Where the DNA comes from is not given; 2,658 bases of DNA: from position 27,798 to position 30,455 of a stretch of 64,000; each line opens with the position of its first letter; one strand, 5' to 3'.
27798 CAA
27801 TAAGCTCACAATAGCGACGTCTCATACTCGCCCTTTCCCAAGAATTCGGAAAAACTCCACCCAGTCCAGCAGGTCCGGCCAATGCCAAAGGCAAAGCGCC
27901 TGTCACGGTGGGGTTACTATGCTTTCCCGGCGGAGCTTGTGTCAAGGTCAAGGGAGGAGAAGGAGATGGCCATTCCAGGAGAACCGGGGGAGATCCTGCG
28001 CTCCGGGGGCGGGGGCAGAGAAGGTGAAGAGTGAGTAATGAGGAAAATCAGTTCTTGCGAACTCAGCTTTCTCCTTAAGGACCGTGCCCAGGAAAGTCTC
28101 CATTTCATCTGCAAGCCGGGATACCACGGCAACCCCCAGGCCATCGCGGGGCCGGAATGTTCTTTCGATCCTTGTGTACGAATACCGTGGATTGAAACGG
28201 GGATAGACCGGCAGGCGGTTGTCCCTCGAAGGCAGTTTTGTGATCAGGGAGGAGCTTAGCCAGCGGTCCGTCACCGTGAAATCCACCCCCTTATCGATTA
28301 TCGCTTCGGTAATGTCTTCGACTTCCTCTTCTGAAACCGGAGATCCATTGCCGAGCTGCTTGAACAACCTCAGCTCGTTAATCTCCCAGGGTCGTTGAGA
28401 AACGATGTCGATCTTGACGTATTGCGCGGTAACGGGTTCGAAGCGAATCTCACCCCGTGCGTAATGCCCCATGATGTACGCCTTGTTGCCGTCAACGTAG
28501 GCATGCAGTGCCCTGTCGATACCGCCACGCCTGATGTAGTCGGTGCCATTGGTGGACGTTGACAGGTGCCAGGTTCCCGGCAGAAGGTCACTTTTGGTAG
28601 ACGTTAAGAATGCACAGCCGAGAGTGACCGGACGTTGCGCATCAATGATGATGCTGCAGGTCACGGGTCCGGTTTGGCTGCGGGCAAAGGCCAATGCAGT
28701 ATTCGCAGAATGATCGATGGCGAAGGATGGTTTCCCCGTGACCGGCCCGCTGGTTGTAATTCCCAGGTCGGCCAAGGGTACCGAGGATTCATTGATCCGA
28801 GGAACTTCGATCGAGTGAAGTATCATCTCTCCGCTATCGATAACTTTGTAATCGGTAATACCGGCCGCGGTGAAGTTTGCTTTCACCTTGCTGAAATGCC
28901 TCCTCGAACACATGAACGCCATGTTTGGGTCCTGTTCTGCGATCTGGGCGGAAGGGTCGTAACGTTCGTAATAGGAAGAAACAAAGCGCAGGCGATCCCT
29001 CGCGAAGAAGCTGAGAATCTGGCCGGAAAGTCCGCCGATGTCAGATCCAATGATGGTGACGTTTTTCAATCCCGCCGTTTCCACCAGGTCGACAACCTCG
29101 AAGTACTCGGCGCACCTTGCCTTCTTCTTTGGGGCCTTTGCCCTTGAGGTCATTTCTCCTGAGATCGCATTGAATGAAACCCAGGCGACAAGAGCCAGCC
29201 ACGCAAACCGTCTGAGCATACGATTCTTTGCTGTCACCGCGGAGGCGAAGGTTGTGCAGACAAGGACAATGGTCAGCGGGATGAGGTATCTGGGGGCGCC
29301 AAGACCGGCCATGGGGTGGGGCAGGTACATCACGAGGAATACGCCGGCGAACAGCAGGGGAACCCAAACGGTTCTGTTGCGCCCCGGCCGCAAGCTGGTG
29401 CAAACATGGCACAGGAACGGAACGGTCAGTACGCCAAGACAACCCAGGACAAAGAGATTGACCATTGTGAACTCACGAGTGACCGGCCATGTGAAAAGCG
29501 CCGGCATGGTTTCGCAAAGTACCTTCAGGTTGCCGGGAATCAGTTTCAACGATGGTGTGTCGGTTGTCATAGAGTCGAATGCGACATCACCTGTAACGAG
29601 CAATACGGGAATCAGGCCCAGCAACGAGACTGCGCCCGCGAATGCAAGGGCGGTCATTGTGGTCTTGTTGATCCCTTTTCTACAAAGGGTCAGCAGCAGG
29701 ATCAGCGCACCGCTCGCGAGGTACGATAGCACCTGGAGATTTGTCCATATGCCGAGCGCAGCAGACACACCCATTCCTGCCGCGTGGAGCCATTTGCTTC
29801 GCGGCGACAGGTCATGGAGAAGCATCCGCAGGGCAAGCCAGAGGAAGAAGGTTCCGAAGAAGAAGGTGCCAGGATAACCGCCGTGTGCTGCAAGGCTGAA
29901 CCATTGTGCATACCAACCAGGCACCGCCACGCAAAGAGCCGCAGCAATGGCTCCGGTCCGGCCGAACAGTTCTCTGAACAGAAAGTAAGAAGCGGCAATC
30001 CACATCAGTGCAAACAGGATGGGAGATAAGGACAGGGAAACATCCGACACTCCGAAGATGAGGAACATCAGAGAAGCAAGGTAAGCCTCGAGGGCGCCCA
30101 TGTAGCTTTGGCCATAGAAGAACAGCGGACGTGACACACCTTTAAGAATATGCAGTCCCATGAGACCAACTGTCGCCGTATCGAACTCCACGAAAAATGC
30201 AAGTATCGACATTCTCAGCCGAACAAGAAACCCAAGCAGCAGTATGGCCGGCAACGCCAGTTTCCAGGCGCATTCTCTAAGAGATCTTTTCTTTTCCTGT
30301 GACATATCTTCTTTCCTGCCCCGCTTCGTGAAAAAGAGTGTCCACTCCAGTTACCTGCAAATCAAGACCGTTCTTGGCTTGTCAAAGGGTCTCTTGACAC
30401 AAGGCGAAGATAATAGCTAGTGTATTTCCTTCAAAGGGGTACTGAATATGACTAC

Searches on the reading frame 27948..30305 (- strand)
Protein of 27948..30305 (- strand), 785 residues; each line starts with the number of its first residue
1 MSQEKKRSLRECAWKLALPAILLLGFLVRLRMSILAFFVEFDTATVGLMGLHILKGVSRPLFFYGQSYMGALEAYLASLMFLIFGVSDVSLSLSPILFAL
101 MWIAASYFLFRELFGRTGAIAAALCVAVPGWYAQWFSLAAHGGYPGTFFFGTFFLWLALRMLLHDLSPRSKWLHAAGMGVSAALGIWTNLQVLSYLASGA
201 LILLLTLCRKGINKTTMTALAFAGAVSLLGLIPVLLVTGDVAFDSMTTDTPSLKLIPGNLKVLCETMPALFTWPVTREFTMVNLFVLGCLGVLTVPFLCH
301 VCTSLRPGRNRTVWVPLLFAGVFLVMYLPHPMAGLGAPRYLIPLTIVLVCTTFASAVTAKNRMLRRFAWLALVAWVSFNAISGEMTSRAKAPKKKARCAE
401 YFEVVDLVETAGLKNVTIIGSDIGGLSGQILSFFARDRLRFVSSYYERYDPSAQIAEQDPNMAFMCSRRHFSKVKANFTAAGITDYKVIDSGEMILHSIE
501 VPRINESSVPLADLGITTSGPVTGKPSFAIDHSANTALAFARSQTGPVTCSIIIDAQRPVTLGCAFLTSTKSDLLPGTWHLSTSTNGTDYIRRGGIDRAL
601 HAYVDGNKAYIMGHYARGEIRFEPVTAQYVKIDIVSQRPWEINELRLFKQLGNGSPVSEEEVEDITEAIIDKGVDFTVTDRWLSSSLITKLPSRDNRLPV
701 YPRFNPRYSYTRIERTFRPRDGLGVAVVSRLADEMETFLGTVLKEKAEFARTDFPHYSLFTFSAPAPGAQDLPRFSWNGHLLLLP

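Call 5: search_protein_families(library=pfam, proteins=[window:27948-30305:-], max_evalue=0.01)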
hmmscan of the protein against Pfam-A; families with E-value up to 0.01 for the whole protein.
window:27948-30305:- (785 aa): 1 family
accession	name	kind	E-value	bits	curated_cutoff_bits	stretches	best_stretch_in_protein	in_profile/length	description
PF13231.12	PMT_2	-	6e-07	30.2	26.1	1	74-235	7-158/160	Dolichyl-phosphate-mannose-protein mannosyltransferase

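Call 6: search_protein_families(library=ncbifam, proteins=[window:27948-30305:-], max_evalue=0.01)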
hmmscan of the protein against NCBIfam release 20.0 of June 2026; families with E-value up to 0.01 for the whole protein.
window:27948-30305:- (785 aa): 0 families

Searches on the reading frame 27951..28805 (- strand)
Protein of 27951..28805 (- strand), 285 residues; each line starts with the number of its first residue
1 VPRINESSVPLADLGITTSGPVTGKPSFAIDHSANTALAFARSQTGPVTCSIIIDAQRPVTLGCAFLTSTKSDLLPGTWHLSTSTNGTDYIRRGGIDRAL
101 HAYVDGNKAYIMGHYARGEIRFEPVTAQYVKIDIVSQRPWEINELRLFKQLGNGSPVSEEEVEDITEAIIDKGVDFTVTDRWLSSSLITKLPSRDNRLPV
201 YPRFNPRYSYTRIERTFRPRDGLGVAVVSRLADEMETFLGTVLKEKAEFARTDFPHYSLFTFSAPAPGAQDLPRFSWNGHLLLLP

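Call 75: search_protein_families(library=pfam, proteins=[window:27951-28805:-], max_evalue=0.05)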
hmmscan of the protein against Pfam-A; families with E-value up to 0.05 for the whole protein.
window:27951-28805:- (285 aa): 1 family
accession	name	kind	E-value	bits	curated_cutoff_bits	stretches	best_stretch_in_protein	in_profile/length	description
PF00754.31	F5_F8_type_C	-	0.0021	18.6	28.2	1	22-137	10-115/127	F5/8 type C domain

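Call 76: search_solved_structures(query=window:27951-28805:-, max_evalue=1)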
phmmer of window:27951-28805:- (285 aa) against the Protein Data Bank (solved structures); distinct sequences matched with E-value up to 1: 0.
